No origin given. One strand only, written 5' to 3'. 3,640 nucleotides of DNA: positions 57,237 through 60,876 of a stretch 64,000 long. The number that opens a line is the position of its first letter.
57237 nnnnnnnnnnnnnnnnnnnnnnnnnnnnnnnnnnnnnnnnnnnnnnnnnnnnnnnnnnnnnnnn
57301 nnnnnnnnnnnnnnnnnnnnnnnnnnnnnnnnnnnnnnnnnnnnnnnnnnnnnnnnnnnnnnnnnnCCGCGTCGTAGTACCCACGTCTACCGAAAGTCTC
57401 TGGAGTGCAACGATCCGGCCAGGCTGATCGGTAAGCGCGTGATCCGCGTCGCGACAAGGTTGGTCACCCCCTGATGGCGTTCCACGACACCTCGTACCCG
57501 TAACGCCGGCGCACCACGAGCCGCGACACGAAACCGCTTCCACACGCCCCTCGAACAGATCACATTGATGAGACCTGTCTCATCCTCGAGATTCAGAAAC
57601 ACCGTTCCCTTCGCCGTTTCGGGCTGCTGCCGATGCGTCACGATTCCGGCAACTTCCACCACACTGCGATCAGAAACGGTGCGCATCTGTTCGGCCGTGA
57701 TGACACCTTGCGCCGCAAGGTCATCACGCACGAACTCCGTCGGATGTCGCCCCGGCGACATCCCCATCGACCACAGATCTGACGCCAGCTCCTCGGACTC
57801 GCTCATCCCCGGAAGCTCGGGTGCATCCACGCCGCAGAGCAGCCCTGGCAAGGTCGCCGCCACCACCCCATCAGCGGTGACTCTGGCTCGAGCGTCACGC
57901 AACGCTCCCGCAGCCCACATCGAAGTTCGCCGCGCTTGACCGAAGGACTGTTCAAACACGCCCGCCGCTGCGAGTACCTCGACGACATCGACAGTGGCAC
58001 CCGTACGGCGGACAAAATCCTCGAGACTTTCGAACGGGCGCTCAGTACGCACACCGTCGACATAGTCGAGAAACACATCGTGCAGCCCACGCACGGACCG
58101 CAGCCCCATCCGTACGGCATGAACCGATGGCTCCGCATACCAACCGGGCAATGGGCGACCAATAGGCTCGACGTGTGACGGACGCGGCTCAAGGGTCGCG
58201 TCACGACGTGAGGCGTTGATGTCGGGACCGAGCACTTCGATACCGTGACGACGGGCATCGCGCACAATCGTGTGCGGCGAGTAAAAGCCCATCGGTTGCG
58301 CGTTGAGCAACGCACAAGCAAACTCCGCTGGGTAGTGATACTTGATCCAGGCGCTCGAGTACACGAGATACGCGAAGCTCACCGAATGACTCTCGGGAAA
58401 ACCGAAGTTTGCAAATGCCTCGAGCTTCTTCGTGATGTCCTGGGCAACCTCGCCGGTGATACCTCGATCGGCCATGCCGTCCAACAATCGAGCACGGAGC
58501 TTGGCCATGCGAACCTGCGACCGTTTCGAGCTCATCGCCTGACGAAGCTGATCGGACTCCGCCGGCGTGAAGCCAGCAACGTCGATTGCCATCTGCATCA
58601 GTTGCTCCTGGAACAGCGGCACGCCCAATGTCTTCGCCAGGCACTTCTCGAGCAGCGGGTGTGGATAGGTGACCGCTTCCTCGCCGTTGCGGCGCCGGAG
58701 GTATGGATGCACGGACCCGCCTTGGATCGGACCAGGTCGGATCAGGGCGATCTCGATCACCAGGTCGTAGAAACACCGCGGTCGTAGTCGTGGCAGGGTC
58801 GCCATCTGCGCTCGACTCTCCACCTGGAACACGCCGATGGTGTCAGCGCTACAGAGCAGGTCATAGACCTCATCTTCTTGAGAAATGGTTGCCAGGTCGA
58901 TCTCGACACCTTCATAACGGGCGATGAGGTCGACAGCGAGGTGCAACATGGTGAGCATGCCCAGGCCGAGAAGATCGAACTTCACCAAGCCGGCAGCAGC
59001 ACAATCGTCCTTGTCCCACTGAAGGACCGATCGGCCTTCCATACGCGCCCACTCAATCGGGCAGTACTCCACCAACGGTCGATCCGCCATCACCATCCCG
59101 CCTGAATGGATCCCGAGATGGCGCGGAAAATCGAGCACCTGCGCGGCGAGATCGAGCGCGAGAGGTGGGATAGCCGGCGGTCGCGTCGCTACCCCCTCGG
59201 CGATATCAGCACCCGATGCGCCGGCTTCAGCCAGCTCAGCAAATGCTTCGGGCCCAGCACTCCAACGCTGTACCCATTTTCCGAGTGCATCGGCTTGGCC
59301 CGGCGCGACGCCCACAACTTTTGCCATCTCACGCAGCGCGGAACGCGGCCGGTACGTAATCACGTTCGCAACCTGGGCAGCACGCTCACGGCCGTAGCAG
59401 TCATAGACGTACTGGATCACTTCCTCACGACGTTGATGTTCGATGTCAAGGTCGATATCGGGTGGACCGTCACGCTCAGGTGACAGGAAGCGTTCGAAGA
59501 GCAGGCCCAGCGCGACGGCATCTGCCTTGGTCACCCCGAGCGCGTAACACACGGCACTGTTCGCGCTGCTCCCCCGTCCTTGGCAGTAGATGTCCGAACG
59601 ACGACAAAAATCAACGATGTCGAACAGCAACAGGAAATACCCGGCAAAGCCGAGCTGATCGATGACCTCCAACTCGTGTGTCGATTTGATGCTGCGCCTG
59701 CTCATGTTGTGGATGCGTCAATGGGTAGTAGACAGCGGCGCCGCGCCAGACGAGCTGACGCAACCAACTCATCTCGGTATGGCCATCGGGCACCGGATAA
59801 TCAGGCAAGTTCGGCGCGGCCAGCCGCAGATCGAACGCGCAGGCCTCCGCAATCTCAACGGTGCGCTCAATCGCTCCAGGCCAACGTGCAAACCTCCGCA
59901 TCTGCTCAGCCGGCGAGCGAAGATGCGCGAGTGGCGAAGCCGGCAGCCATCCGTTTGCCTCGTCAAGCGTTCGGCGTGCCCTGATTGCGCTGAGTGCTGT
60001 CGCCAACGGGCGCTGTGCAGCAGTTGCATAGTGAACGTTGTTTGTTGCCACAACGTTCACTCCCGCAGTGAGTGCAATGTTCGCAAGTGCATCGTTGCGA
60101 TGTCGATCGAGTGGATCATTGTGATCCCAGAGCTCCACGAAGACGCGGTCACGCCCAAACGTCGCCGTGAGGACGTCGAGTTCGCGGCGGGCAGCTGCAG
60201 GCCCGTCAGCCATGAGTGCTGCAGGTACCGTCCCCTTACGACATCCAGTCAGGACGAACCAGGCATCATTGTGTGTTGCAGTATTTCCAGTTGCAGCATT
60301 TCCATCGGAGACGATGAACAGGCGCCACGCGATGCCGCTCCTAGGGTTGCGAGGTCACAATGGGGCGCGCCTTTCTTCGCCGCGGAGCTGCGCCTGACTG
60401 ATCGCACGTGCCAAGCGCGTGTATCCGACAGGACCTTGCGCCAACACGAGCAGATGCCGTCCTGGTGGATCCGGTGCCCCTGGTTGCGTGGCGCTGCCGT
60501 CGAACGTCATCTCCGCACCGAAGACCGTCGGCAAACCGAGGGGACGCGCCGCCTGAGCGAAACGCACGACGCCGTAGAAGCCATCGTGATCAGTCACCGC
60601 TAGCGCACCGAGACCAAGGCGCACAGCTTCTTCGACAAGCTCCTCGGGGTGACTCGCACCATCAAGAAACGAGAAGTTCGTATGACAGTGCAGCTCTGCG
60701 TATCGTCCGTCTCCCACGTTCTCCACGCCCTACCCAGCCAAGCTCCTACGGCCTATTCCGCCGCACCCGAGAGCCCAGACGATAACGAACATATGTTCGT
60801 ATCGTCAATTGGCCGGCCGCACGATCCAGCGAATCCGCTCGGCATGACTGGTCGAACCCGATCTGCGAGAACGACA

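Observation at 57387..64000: SOS mutasome locus (imuA'-imuB ... dnaE2) split by an intact DUF222-HNH endonuclease gene, with a perfect LexA box in the shared divergent promoter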

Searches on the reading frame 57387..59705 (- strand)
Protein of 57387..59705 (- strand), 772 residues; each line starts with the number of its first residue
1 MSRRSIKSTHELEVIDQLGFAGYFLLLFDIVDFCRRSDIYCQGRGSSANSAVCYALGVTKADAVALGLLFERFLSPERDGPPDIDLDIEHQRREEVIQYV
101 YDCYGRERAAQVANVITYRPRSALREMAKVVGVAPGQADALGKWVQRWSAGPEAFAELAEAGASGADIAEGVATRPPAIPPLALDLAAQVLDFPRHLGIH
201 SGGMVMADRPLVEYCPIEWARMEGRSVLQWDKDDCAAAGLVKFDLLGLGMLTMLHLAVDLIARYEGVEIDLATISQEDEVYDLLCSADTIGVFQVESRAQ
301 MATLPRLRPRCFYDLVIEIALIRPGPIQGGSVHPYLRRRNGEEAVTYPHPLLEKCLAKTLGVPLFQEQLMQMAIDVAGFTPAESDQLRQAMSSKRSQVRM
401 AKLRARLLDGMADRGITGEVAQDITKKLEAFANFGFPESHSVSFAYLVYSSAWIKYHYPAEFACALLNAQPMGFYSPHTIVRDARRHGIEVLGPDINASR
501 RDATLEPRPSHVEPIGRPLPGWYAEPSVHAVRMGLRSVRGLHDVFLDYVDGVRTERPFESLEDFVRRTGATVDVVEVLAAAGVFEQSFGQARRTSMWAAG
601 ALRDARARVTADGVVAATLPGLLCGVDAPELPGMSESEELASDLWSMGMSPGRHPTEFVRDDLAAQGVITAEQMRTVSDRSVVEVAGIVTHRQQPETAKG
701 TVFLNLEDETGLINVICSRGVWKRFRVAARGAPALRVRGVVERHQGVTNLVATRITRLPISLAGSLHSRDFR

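Call 5: search_protein_families(library=pfam, proteins=[window:57387-59705:-])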
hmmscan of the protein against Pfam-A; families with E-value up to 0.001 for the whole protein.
window:57387-59705:- (772 aa): 4 families
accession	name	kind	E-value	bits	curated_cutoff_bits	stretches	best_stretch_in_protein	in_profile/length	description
PF07733.18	DNA_pol3_alpha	-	1.3e-72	244.9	23.9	1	9-247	28-260/260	Bacterial DNA polymerase III alpha NTPase domain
PF17657.6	DNA_pol3_finger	-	3.4e-56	189.6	22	1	250-414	1-165/166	Bacterial DNA polymerase III alpha subunit finger domain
PF14579.12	HHH_6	-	8.6e-16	58.4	25.6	1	488-594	1-89/90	Helix-hairpin-helix motif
PF01336.31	tRNA_anti-codon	-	5.9e-07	29.8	27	1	683-757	1-74/75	OB-fold nucleic acid binding domain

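Call 45: search_protein_families(library=ncbifam, proteins=[window:57387-59705:-], max_evalue=0.01)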
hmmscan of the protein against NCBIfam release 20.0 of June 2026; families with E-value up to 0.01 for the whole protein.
window:57387-59705:- (772 aa): 14 families
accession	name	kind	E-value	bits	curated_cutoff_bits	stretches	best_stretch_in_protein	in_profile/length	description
NF004225.0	PRK05672.1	subfamily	0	1093.5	939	1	9-772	318-1047/1047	error-prone DNA polymerase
NF004226.0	PRK05673.1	equivalog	6.5e-155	517.7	1002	1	9-758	328-1062/1146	DNA polymerase III subunit alpha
TIGR00594.1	polc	superfamily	9.8e-138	460.9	434.35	1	9-716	325-1020/1022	DNA polymerase III subunit alpha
NF005298.0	PRK06826.1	equivalog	8.8e-132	440.9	1260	1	9-762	323-1076/1151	DNA polymerase III subunit alpha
NF005617.0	PRK07374.1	equivalog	3.1e-106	356.6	1653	1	9-505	334-828/1170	DNA polymerase III subunit alpha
NF005377.0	PRK06920.1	equivalog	1.7e-104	350.7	1806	1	9-754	308-1019/1108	DNA polymerase III subunit alpha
NF005582.0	PRK07279.1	equivalog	9e-99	331.9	1279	1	9-498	265-736/1033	DNA polymerase III subunit alpha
NF005516.0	PRK07135.1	equivalog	1.9e-95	320.9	1084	1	9-506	258-748/974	DNA polymerase III DnaE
NF004550.0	PRK05898.1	equivalog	2e-91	307.6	1182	1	9-506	259-744/971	DNA polymerase III subunit alpha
NF007079.0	PRK09532.1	equivalog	7e-78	262.7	1525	1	10-441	333-781/876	DNA polymerase III subunit alpha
NF005616.0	PRK07373.1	equivalog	3.9e-13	48.7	646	1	432-504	34-106/449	DNA polymerase III subunit alpha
TIGR01405.1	polC_Gram_pos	equivalog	2.2e-07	28.9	1043.45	0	534-586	1149-1201/1211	DNA polymerase III subunit alpha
NF001688.0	PRK00448.1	equivalog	1.2e-05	23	873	0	533-586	1381-1434/1445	PolC-type DNA polymerase III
NF003118.0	PRK04036.1-3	equivalog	0.0027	16.7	445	1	658-757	114-210/481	DNA-directed DNA polymerase II small subunit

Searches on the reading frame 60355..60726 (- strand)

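Call 5: search_protein_families(library=pfam, proteins=[window:60355-60726:-])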
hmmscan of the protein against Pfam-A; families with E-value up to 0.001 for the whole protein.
window:60355-60726:- (123 aa): 1 family
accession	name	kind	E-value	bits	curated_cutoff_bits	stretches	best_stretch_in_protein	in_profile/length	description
PF02811.25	PHP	-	5.4e-23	82.6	26.4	1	11-118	1-101/164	PHP domain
